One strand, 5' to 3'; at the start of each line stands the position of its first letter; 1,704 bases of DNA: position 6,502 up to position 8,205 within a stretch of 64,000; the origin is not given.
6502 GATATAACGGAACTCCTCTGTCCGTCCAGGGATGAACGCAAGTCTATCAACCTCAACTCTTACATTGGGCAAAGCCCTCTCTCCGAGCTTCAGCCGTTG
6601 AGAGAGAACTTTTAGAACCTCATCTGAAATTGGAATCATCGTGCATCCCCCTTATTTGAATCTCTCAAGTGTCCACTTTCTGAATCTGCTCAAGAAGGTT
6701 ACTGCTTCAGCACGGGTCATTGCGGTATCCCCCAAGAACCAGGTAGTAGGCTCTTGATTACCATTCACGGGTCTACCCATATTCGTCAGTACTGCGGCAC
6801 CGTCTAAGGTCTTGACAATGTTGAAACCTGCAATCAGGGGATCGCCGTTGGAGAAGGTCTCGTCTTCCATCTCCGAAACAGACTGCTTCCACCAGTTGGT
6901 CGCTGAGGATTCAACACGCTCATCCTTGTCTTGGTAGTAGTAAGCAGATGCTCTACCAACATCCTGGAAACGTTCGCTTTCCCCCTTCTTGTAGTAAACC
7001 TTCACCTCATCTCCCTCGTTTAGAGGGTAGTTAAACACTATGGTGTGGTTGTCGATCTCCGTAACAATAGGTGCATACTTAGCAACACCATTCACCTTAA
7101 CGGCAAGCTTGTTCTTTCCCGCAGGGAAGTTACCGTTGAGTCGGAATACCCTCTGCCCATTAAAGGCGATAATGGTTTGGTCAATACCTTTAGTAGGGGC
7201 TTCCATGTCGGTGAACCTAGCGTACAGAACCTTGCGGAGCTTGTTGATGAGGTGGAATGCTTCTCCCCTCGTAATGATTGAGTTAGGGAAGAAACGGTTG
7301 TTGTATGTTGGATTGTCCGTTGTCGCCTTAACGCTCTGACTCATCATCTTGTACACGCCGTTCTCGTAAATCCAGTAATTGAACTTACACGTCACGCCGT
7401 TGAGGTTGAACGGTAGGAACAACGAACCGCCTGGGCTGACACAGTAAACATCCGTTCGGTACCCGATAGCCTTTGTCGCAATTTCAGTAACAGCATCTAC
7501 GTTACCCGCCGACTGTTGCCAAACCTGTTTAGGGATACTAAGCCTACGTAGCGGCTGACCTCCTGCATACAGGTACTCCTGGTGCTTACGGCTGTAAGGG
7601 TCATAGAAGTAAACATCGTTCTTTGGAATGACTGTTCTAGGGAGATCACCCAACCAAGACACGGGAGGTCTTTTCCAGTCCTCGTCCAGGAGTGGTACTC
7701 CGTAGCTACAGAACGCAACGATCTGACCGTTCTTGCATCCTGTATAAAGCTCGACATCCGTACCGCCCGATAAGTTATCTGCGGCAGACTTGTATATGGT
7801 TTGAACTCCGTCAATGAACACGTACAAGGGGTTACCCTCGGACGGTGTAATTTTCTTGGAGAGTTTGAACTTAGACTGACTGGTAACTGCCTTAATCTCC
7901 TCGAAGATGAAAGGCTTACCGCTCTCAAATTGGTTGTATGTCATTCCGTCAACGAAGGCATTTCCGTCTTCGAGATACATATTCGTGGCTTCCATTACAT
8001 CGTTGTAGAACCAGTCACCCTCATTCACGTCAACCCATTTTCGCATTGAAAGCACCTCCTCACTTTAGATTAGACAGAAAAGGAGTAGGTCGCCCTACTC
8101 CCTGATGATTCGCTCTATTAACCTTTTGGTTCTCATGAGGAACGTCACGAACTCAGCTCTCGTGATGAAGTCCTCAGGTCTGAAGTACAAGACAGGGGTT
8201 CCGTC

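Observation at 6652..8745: Genuine S-layer-homology (SLH) domains at the C-termini of two tail proteins directly downstream of the tape measure gene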

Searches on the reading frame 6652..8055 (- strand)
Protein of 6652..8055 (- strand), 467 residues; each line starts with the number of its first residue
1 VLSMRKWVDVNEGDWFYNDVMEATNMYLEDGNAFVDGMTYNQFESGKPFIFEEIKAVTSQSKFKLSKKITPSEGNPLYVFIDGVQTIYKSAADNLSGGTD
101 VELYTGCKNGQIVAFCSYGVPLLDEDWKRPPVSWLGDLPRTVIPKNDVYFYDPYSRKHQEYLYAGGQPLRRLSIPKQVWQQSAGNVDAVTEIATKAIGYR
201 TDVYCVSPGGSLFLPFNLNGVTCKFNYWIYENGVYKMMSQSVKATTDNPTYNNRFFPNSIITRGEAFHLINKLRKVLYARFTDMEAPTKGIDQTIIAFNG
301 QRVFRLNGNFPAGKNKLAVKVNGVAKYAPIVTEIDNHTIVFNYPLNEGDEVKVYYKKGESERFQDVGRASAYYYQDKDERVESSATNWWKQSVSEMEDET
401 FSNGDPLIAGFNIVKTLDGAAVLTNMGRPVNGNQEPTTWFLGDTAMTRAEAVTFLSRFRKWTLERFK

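Call 3: search_protein_families(library=pfam, proteins=[window:6652-8055:-], max_evalue=1)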
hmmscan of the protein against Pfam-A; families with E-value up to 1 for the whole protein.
window:6652-8055:- (467 aa): 1 family
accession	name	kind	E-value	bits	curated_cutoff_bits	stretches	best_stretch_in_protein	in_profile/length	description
PF00395.25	SLH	-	0.66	10.4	20.8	0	252-266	29-43/44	S-layer homology domain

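Call 4: search_protein_families(library=phrogs, proteins=[window:6652-8055:-], max_evalue=0.01)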
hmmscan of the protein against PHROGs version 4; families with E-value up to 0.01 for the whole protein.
window:6652-8055:- (467 aa): 1 family
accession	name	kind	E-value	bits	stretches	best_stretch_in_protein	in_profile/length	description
phrog_29574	-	unknown function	1.2e-32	114.4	1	4-293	1-279/347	-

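Call 11: search_solved_structures(query=window:6652-8055:-, max_evalue=10, show_alignments=3)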
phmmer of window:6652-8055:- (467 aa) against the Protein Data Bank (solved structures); distinct sequences matched with E-value up to 10: 1.
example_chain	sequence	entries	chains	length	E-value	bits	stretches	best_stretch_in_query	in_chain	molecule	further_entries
4y5j_A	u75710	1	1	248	1.4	11.2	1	277-396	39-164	MINI SPINDLES TOG3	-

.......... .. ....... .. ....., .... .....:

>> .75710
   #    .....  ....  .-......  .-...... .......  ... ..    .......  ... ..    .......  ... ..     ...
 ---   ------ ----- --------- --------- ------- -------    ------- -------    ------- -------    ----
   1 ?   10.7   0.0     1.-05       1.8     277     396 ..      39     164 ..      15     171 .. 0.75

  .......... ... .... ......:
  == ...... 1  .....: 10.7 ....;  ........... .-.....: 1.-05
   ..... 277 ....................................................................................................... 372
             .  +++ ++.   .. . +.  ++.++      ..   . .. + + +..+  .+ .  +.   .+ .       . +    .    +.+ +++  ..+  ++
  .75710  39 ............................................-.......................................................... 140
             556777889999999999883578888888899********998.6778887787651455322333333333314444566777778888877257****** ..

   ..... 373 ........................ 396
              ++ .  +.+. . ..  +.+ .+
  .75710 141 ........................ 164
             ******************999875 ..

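Call 13: find_homologous_proteins(query=window:6652-8055:-, max_evalue=0.001)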
Query window:6652-8055:- (467 aa): 29 proteins with E <= 0.001 among 4912 candidates.
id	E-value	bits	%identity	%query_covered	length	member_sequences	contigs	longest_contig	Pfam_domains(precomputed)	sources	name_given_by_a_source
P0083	0.0e+0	1085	100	99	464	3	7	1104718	-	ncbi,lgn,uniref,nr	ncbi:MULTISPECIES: hypothetical protein [unclassified Paenibacillus]|uniref:hypothetical protein n=1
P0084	2.5e-270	915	83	99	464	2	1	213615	-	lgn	-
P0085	2.7e-246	836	77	99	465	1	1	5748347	-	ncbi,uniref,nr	ncbi:hypothetical protein RE628_17715 [Paenibacillus sp. D2_2]|uniref:hypothetical protein n=1 Tax=P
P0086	1.1e-243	828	75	99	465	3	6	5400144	-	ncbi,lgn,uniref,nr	ncbi:hypothetical protein P4V86_03465 [Brevibacillus laterosporus]|uniref:hypothetical protein n=1 T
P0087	1.7e-243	827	76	99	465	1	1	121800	-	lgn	-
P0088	6.7e-218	743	69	99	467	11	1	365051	-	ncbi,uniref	ncbi:hypothetical protein [Paenibacillus sp. TC-CSREp1]|uniref:hypothetical protein n=1 Tax=Paenibac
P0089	8.3e-210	716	67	100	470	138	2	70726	-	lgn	-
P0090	6.6e-188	644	65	92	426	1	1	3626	-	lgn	-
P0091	7.9e-133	462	49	99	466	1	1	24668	-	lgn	-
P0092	1.3e-132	461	47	99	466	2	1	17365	-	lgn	-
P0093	1.4e-130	455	46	100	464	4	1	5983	-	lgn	-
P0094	3.2e-125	437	45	99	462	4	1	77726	-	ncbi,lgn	-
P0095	6.1e-123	429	46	99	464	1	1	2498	-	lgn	-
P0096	1.2e-122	429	45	99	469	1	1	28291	-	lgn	-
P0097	2.8e-122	427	46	100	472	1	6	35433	-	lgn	-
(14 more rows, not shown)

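Call 18: search_solved_structures(query=A2, max_evalue=10, show_alignments=4)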
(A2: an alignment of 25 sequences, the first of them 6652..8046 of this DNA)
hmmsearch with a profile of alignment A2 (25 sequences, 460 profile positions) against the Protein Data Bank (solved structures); distinct sequences matched with E-value up to 10: 1.
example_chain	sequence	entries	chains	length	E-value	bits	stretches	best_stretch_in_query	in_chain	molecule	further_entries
3f0y_A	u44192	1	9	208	0.18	13.6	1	73-161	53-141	Fiber protein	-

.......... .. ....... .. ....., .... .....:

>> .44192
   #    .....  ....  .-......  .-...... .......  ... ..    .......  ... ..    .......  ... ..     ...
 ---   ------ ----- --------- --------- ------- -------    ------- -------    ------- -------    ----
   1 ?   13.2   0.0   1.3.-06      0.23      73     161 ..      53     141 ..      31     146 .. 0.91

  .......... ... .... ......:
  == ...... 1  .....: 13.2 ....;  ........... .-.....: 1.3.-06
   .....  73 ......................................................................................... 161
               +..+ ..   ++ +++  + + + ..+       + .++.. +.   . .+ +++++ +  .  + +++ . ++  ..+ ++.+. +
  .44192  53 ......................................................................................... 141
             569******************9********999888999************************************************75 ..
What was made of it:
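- Tried and rejected: The whole-protein profile of the p467 family also missed SLH structures (call 18).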

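Call 21: search_protein_families(library=pfam, alignment_id=A2, max_evalue=10)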
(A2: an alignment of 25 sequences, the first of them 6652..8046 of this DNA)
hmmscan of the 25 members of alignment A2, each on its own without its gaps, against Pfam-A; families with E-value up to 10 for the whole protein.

A. member 1, window:6652-8046:- (464 aa): 1 family
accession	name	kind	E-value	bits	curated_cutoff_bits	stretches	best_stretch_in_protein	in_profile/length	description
PF00395.25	SLH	-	0.65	10.5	20.8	0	249-263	29-43/44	S-layer homology domain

B. families by the number of members that match (of 25 scanned): 11 families
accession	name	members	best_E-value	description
PF00395.25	SLH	17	8.2e-05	S-layer homology domain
PF09343.15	DUF2460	2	0.014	Conserved hypothetical protein 2217 (DUF2460)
PF03906.20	Phage_T7_tail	2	0.076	Phage T7 tail fibre protein, N-terminal domain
PF25090.1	DUF7805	2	0.096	Domain of unknown function (DUF7805)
PF04198.19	Sugar-bind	1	0.015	Putative sugar-binding domain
PF23896.1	DUF7244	1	0.048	Domain of unknown function (DUF7244)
PF20044.4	DUF6446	1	0.077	Family of unknown function (DUF6446)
PF25651.1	Baculo_P15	1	0.11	Baculovirus putative 15 kDa capsid protein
PF07886.16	BA14K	1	0.19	BA14K-like protein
PF16561.11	AMPK1_CBM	1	0.2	Glycogen recognition site of AMP-activated protein kinase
PF24541.1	Thioredox_PDIA6_C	1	0.29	PDIA6-like, C-terminal thioredoxin-like domain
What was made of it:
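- On T7 gp17-type tail fibre N-terminal domain (Pfam PF03906): p467 inserted domain: Only 2 of 25 family members match, with a best E of 0.076 (call 21).
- Closest known: N-terminal anchor/adaptor domain of T7 gp17-type tail fibres and tailspikes. Different: There is no significant sequence match; 2 of 25 members give Pfam PF03906 at E 0.08 or worse (call 21).
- Checked: 17 of 25 family members give weak Pfam SLH hits, best E 8e-5 (call 21).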

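Call 22: predict_structure(alignment_id=A2)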
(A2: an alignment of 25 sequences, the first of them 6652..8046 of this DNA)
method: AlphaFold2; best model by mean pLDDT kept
length: 464 residues; sequences in the alignment: 25
mean_pLDDT: 89.0   pTM: 0.76
mean pLDDT of the five models: 89.0, 88.0, 87.4, 86.9, 86.6
residues with pLDDT >= 90: 253; 70-90: 201; 50-70: 10; < 50: 0
segments of 3 or more residues with pLDDT < 50: none
pLDDT, mean of each block of 10 residues (from residue 1): 82 88 79 87 92 94 93 91 93 93 93 93 84 86 88 88 88 79 83 86 91 91 93 93 89 90 92 86 81 93 77 87 89 87 94 87 93 92 89 87 91 94 92 93 90 93 86
secondary structure, 60 per line:
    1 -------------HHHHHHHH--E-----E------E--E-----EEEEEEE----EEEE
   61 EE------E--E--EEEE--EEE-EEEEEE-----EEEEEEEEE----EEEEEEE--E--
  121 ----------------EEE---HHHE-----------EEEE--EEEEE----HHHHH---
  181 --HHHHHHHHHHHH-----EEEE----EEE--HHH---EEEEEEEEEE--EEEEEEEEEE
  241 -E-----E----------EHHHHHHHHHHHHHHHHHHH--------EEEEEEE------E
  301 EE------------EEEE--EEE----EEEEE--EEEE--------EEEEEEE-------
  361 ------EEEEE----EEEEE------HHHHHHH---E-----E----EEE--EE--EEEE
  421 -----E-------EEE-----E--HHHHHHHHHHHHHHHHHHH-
elements in order: H14-21 E46-52 E57-62 E75-78 E81-83 E85-90 E96-104 E109-115 E137-139 E158-161 E164-168 H173-177 H183-194 E200-203 E208-210 E219-228 E231-240 H260-278 E287-293 E300-302 E315-318 E321-323 E328-332 E335-338 E347-353 E367-371 E376-380 H387-393 E408-410 E417-420 E434-436 H445-463
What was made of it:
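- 7927..8040 (-): p467 residues 3-40: first half of SLH unit A (V-D, W12, helix 14-21, G28...G34). Helix 14-21 in the model (call 22).
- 7306..7926 (-): p467 residues 41-247: beta-rich domain inserted inside SLH unit A (cargo domain 1). AF2 strands at 46-240 (call 22).
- The AF2 model of p467 is confident (pLDDT 89, pTM 0.76), and its helices fall exactly on these elements (call 22).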

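Call 48: search_dna_similar(query=window:6652-8046:-, collection=phages, mode=protein, max_rows=30, max_evalue=0.01)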
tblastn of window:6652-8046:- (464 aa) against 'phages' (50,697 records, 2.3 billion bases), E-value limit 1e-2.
Records with a match: 5; places in all: 5; records where one place covers at least 80% of the query: 0.
Best place of each record, by identity: <60% 5.
By first word of the organism name: Brevibacillus 3; Bacillus 1; Moorella 1.
By host as written in the record: Brevibacillus laterosporus 3; Bacillus pumilus strain 145 1; Moorella thermoacetica DSM 103132 1.
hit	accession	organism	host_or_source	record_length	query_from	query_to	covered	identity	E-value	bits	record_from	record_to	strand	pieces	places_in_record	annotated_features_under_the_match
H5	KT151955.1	Brevibacillus phage Jenst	Brevibacillus laterosporus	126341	1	294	63%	29.2%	4e-23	108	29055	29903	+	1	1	hypothetical protein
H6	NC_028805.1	Brevibacillus phage Jenst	Brevibacillus laterosporus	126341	1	294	63%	29.2%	4e-23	108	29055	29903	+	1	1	hypothetical protein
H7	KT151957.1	Brevibacillus phage SecTim467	Brevibacillus laterosporus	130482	1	294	63%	29.2%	4e-23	108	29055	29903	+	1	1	hypothetical protein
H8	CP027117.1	Bacillus phage EZ-2018a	Bacillus pumilus strain 145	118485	2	280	60%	25.6%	5e-14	81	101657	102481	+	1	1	record has no annotation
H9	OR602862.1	Moorella phage MTATph1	Moorella thermoacetica DSM 103132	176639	274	373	22%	37.5%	2e-5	54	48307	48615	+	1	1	hypothetical protein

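Call 57: search_protein_representatives(alignment_id=A2)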
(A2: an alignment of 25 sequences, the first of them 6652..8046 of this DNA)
Query: 25 sequences, 460 profile positions. Proteins with E-value up to 0.001 (for the whole library): 647; up to 1e-10: 146; up to 1e-30: 64. The best 150 are listed.
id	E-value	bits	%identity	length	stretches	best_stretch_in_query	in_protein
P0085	1.2e-215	732.9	-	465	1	1-460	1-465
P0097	1.4e-204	696.4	-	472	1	2-460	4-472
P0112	6.2e-195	664.6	-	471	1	1-460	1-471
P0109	1.6e-190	650.0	-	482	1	1-460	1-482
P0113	6.9e-190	648.0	-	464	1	1-460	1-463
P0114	2.4e-175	600.0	-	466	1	2-460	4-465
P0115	6.4e-170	582.1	-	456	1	4-460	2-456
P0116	5.0e-164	562.7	-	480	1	1-460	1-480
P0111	1.0e-153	528.7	-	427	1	2-460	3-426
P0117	8.5e-153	525.7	-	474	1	1-459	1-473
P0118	4.8e-144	496.8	-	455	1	1-459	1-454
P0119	2.9e-133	461.3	-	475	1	3-459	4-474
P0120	1.3e-132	459.1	-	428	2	1-405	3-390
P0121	1.2e-131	456.0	-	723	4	1-375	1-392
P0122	6.2e-114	397.6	-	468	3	1-216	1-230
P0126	1.7e-107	376.3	-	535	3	1-207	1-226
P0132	1.3e-98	347.1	-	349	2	1-298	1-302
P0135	2.3e-90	319.9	-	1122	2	1-403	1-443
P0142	1.6e-51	191.9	-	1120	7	285-348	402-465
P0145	2.8e-50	187.7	-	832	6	280-346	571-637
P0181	7.9e-24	100.5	-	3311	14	284-346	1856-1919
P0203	5.1e-16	74.8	-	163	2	280-350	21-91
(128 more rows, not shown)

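Call 58: search_protein_families(library=pfam, proteins=[P0121, P0135, P0142, P0145, P0181, P0203, P0132, P0126], max_evalue=0.01)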
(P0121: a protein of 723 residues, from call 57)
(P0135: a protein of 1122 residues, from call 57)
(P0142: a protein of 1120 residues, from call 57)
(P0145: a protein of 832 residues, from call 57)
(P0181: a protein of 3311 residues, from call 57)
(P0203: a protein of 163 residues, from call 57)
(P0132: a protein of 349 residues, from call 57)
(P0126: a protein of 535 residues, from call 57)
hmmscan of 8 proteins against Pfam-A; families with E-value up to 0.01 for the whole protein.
P0121 (723 aa): 0 families

P0135 (1122 aa): 1 family
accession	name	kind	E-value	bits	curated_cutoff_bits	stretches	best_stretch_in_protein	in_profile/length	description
PF19789.6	DUF6273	-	7.8e-12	45.8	23.5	1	856-1067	1-151/172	Domain of unknown function (DUF6273)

P0142 (1120 aa): 0 families

P0145 (832 aa): 0 families

P0181 (3311 aa): 0 families

P0203 (163 aa): 0 families

P0132 (349 aa): 0 families

P0126 (535 aa): 0 families
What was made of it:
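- Tried and rejected: Pfam identity of the second beta domain and of longer family variants: nothing except DUF6273 in one 1122-aa variant (call 58).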
